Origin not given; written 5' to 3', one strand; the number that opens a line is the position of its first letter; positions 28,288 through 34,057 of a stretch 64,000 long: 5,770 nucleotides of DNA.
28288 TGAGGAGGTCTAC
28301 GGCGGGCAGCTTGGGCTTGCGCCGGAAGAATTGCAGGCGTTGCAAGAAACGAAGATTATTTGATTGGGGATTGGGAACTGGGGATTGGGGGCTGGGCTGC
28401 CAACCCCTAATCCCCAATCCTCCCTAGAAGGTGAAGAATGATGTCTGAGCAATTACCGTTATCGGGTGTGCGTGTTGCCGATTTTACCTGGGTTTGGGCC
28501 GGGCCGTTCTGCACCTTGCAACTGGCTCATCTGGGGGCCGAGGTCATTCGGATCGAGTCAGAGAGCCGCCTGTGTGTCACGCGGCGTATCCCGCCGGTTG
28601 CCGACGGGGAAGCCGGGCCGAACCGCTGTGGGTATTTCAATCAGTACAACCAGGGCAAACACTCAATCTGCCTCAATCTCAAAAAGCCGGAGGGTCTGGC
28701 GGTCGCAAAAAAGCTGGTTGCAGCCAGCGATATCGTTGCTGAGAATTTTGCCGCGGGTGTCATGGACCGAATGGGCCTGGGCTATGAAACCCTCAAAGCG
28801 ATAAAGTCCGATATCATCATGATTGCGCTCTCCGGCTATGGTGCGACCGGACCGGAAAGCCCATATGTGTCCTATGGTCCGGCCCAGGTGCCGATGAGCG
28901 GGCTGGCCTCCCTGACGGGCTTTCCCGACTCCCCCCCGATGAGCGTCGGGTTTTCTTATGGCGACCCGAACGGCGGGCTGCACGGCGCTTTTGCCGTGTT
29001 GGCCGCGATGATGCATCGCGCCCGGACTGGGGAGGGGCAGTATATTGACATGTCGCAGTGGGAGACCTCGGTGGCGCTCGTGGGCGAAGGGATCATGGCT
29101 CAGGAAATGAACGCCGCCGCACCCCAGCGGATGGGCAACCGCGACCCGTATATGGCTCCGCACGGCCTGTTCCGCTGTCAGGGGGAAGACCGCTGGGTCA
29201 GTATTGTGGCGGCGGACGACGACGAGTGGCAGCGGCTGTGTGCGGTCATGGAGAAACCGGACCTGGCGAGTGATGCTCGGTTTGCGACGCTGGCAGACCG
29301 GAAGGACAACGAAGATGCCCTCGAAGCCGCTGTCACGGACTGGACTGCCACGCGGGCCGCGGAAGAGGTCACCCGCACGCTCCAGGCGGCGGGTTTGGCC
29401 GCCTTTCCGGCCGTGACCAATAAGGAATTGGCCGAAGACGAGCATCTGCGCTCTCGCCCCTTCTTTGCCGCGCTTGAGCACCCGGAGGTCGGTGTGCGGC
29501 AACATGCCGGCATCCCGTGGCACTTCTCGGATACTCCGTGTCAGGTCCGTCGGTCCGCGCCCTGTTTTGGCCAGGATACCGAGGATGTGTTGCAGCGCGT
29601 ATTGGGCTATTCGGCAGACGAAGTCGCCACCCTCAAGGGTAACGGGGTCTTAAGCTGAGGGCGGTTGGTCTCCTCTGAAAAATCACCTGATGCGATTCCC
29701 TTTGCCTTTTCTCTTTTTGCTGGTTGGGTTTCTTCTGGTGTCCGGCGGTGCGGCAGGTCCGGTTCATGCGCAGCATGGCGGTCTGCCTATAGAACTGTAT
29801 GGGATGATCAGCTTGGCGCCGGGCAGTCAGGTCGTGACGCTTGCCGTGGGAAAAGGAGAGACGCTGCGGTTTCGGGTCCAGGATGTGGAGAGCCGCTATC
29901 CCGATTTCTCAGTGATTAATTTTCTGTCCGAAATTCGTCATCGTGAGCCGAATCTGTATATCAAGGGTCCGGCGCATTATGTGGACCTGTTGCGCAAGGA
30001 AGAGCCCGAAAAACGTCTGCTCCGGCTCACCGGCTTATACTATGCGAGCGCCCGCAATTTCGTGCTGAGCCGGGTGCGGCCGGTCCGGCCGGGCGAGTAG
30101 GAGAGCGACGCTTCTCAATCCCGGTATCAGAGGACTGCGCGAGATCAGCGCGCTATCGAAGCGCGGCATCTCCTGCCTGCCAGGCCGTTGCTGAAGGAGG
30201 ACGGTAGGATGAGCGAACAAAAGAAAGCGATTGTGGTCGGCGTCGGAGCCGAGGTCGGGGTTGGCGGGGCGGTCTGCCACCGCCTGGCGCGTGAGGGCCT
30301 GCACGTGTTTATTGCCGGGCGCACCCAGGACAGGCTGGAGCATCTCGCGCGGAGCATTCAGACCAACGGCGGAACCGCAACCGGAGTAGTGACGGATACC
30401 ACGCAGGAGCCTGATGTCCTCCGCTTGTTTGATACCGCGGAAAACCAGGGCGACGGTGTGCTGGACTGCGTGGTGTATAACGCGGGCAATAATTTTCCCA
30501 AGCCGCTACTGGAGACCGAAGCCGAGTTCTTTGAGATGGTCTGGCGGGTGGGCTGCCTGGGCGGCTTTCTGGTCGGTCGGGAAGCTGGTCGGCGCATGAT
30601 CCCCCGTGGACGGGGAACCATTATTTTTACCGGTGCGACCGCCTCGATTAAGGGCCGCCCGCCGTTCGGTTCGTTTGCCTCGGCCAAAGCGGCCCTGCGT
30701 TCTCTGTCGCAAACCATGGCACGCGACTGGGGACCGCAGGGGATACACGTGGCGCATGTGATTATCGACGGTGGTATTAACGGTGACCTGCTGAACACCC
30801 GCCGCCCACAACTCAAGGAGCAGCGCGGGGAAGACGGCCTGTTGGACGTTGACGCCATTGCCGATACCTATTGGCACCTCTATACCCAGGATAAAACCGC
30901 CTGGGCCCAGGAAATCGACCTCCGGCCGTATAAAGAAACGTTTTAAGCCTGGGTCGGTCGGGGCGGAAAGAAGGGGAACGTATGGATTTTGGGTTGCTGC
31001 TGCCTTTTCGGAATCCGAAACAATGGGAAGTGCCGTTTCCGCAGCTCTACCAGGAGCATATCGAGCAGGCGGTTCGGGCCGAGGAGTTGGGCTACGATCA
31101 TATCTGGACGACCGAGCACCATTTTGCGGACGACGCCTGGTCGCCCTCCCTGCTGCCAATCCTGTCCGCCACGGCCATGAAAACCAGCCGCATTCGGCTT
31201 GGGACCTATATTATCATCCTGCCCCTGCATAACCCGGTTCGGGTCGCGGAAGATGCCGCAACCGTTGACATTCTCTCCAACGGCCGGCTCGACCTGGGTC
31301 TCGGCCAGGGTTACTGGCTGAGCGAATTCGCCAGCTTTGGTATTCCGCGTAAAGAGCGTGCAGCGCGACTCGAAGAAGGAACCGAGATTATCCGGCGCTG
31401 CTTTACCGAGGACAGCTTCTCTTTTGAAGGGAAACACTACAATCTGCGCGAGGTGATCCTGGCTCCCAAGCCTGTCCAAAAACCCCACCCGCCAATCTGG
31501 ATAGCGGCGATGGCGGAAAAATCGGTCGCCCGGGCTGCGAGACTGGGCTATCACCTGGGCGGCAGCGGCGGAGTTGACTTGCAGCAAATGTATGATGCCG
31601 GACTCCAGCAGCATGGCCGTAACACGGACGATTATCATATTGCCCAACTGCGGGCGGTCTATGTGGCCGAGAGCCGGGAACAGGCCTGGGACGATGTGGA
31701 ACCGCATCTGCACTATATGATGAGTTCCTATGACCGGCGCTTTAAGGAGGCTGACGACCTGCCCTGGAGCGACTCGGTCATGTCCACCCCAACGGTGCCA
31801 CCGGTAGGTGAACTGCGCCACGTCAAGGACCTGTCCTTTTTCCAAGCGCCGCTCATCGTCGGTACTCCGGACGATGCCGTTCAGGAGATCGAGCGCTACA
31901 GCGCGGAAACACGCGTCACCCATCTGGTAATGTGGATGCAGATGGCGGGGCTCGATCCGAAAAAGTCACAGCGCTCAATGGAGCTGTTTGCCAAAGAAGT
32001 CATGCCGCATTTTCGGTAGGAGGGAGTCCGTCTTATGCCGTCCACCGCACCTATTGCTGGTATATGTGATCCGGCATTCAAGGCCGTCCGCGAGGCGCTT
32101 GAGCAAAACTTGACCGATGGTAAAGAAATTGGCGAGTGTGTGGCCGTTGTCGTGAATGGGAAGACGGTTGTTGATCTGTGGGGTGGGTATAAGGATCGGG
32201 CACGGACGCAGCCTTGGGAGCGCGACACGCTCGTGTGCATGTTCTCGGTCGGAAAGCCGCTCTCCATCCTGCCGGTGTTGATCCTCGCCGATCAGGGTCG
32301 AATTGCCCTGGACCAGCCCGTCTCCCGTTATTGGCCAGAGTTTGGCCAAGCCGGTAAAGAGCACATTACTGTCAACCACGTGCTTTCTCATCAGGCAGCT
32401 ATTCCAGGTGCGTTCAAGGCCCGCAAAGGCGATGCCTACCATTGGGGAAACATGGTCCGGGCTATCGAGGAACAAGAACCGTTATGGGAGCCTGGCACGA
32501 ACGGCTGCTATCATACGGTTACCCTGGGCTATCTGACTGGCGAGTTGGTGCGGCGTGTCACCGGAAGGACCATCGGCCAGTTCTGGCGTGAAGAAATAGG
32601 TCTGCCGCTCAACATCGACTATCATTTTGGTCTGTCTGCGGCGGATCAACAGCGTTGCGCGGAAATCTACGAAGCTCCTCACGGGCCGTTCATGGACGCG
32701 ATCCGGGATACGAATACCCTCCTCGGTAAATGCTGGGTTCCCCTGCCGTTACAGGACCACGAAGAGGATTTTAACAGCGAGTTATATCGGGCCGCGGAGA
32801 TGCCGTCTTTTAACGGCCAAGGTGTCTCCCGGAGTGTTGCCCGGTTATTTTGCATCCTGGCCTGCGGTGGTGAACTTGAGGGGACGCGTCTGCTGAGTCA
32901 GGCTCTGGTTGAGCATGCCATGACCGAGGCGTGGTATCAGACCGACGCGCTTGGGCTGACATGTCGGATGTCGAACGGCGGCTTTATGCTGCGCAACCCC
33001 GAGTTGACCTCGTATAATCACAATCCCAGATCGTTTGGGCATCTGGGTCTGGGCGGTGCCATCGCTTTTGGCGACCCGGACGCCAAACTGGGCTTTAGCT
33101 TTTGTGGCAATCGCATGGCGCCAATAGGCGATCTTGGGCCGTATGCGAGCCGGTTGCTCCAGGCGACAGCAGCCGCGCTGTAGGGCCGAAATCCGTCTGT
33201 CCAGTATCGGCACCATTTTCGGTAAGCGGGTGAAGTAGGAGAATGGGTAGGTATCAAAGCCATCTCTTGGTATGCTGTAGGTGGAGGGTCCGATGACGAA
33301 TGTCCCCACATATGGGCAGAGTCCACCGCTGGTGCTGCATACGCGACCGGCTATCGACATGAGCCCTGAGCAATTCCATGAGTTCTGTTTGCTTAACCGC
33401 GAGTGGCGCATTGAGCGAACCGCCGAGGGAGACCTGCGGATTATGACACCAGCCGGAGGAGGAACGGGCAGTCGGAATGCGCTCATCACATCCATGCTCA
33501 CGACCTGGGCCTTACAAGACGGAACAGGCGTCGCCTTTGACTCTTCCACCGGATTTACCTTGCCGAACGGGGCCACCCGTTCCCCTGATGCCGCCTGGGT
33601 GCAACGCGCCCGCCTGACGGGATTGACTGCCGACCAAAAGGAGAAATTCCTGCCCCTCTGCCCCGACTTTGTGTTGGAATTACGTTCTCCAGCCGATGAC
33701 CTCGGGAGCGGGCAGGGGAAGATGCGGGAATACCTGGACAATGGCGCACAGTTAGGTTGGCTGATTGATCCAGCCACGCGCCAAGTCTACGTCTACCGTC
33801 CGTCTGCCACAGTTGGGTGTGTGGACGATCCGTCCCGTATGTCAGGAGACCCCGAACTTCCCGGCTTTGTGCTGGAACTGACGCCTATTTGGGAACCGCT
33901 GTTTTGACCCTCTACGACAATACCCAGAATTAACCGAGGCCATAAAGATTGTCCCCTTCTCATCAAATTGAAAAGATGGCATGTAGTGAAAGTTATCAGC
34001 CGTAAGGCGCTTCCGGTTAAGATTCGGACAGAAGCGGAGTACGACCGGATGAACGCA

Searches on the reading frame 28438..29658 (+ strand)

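Call 38: search_protein_families(library=pfam, proteins=[window:28438-29658:+], max_evalue=0.00001)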
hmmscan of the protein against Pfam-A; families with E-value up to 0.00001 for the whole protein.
window:28438-29658:+ (406 aa): 1 family
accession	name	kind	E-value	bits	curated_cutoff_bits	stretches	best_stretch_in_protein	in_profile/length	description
PF02515.22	CoA_transf_3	-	6.3e-113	378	23.3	1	8-381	1-366/366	CoA-transferase family III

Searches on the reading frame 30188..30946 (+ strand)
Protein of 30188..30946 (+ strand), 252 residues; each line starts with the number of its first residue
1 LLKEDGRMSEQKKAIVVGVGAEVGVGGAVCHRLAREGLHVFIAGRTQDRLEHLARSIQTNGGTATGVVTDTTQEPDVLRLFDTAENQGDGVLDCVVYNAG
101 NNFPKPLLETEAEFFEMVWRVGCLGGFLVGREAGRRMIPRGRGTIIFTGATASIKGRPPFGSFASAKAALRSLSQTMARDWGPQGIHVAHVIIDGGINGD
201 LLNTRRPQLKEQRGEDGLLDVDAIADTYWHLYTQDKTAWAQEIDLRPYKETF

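Call 38: search_protein_families(library=pfam, proteins=[window:30188-30946:+], max_evalue=0.00001)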
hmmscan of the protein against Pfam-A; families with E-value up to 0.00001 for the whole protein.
window:30188-30946:+ (252 aa): 2 families
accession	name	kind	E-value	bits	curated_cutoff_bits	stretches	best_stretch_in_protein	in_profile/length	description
PF00106.31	adh_short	-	2.2e-32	112.6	26.6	1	15-206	2-191/195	short chain dehydrogenase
PF13561.12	adh_short_C2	-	1.8e-25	90.4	27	1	18-191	1-171/236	Enoyl-(Acyl carrier protein) reductase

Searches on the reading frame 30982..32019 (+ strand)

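Call 38: search_protein_families(library=pfam, proteins=[window:30982-32019:+], max_evalue=0.00001)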
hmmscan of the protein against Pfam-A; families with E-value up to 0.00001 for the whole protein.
window:30982-32019:+ (345 aa): 1 family
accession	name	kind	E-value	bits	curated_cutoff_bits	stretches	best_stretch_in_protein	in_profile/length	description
PF00296.26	Bac_luciferase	-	2.8e-66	224.5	27.9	1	1-309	1-309/314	Luciferase-like monooxygenase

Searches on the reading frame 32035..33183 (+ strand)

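Call 39: search_protein_families(library=pfam, proteins=[window:32035-33183:+], max_evalue=0.00001)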
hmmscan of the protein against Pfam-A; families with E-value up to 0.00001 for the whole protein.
window:32035-33183:+ (382 aa): 1 family
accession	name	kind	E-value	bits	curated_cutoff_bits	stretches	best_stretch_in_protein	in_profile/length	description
PF00144.29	Beta-lactamase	-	9.2e-59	199.7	27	1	20-367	3-317/329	Beta-lactamase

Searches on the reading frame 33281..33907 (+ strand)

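Call 39: search_protein_families(library=pfam, proteins=[window:33281-33907:+], max_evalue=0.00001)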
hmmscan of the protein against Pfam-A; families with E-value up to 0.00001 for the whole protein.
window:33281-33907:+ (208 aa): 1 family
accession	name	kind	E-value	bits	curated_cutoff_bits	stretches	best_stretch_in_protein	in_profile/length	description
PF05685.18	Uma2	-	4.7e-38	130.8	27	1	29-200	1-171/172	Putative restriction endonuclease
